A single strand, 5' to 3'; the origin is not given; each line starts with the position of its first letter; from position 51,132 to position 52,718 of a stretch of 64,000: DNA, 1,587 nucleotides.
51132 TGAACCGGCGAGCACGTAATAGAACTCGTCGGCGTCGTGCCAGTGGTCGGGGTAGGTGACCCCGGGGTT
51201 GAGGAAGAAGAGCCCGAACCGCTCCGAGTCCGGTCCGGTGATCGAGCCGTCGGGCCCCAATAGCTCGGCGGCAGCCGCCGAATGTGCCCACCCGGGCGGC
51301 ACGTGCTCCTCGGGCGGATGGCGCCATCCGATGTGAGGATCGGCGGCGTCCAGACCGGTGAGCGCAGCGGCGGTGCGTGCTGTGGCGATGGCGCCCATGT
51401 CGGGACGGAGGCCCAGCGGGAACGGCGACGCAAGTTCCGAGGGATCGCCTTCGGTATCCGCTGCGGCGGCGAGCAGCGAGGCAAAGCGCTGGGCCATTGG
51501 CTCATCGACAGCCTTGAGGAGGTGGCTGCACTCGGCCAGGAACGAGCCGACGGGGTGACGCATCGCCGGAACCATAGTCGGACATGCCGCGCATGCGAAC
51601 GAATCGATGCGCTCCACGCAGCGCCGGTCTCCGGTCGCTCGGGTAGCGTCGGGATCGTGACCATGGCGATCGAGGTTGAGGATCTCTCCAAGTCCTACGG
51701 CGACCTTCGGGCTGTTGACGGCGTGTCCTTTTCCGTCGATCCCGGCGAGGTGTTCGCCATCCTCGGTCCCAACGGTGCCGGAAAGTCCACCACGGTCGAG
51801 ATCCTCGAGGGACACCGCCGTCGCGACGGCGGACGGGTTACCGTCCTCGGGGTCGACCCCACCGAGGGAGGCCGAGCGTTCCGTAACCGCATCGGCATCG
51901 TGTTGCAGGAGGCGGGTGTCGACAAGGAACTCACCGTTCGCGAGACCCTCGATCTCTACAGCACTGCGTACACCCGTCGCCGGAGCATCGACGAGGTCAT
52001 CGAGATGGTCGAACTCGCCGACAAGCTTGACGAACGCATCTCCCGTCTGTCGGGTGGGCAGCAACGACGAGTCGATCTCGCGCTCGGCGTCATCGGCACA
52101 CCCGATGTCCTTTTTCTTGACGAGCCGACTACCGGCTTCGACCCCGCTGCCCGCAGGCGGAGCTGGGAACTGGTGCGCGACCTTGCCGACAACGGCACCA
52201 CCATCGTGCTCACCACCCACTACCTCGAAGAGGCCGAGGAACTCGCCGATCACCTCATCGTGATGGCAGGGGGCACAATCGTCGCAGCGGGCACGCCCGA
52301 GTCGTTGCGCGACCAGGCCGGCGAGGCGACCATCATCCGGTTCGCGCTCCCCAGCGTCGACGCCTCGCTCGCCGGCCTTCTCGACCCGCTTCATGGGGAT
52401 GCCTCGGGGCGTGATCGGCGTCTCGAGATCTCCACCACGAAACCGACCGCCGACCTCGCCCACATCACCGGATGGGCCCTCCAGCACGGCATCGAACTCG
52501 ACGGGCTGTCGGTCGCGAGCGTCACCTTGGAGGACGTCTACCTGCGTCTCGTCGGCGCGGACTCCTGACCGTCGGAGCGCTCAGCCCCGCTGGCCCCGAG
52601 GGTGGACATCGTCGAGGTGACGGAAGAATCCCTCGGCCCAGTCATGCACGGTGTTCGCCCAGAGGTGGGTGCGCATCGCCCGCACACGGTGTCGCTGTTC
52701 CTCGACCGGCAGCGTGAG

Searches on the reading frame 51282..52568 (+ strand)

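Call 8: search_protein_families(library=ncbifam, proteins=[window:51282-52568:+], max_evalue=0.001)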
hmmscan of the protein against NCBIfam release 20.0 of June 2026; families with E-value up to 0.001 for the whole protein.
window:51282-52568:+ (428 aa): 186 families (the best 25 are shown)
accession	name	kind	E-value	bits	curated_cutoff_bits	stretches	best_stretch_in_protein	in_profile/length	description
TIGR01188.1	drrA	subfamily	1.9e-75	254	312.45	1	137-425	1-302/302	daunorubicin resistance ABC transporter, ATP-binding protein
NF010059.0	PRK13536.1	equivalog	9.5e-63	212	549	1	118-369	32-287/342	nodulation factor ABC transporter ATP-binding protein NodI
TIGR01288.1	nodI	equivalog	1e-56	192.2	424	1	127-370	2-249/303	nodulation factor ABC transporter ATP-binding protein NodI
NF010060.0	PRK13537.1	equivalog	1.7e-56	191.4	521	1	125-427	11-311/314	nodulation factor ABC transporter ATP-binding protein NodI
TIGR03864.1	PQQ_ABC_ATP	hypoth_equivalog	5.8e-52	176.5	302.25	1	129-351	1-228/236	ABC transporter, ATP-binding subunit, PQQ-dependent alcohol dehydrogenase system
NF033858.1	ABC2_perm_RbbA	equivalog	2.4e-49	168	1050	1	127-351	264-493/909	ribosome-associated ATPase/putative transporter RbbA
TIGR03522.1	GldA_ABC_ATP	equivalog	1.3e-48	166.1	402.6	1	128-421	1-298/301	gliding motility-associated ABC transporter ATP-binding subunit GldA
TIGR00968.1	3a0106s01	subfamily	5.6e-40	137.3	342.75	1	130-354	1-230/237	sulfate ABC transporter ATP-binding protein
TIGR03265.1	PhnT2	equivalog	1.4e-37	129.7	457.7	1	129-346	4-226/353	putative 2-aminoethylphosphonate ABC transporter ATP-binding protein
TIGR04406.1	LPS_export_lptB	equivalog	2.3e-37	128.5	240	1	130-343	2-223/239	LPS export ABC transporter ATP-binding protein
TIGR03873.1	F420-0_ABC_ATP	hypoth_equivalog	3.4e-37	128.1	372.4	1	131-341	3-223/256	putative F420-0 ABC transporter ATP-binding protein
TIGR03740.1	galliderm_ABC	subfamily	3.5e-37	128.2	309.75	1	131-334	2-203/223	lantibiotic protection ABC transporter ATP-binding subunit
TIGR04520.1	ECF_ATPase_1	equivalog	3.8e-37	128.2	315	1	130-359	1-240/269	energy-coupling factor transporter ATPase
TIGR04521.1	ECF_ATPase_2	equivalog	8.2e-37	126.8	330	1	141-359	17-249/279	energy-coupling factor transporter ATPase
NF010068.0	PRK13548.1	equivalog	2.3e-36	125.2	261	1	128-341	4-229/261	heme ABC transporter ATP-binding protein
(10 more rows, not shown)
